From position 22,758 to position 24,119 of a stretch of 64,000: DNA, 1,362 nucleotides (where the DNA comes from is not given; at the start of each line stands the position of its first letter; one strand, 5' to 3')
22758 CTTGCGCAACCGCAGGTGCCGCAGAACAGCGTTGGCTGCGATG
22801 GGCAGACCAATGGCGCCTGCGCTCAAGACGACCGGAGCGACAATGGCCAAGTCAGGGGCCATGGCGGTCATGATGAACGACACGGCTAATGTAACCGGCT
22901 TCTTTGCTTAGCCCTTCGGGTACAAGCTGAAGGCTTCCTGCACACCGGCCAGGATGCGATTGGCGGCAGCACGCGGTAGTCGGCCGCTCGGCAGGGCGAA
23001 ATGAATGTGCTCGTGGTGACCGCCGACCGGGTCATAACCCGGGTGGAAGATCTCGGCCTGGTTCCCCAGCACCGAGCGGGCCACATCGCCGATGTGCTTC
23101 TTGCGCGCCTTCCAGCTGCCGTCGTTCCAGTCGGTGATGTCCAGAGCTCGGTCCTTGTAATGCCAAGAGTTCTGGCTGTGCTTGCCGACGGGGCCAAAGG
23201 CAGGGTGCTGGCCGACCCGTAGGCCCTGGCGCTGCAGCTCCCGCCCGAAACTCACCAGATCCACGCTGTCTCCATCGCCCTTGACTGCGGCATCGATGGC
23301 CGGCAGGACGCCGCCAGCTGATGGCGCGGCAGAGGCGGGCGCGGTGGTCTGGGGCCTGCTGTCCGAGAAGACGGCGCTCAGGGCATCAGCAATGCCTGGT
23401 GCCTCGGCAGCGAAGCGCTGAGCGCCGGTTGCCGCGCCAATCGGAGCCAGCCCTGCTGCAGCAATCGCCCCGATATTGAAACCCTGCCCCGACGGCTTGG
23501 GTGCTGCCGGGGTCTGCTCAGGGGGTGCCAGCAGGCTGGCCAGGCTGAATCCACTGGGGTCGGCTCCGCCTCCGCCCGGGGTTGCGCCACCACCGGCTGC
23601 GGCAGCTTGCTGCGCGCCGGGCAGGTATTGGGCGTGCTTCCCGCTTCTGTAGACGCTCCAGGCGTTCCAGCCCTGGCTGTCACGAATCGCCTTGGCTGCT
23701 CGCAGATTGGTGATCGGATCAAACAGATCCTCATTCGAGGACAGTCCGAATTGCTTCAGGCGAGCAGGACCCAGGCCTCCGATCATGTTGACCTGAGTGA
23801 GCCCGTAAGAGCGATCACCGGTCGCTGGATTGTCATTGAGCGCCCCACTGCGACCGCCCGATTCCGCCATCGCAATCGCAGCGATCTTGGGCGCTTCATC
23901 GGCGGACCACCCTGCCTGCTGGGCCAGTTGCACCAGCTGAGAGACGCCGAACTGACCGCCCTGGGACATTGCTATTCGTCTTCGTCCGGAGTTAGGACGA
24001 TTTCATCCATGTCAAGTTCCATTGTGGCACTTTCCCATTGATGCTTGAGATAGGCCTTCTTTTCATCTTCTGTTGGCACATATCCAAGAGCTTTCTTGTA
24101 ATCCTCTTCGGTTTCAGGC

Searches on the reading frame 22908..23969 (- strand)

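Call 86: search_protein_families(library=pfam, proteins=[window:22908-23969:-], max_evalue=0.001)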
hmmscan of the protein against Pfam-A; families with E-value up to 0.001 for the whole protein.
window:22908-23969:- (353 aa): 2 families
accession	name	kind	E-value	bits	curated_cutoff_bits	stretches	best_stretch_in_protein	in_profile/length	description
PF18896.5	SLT_3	-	3.3e-14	53.5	27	1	14-105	2-88/89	Lysozyme like domain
PF01464.25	SLT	-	0.00044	20.2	21.3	1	25-94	13-74/117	Transglycosylase SLT domain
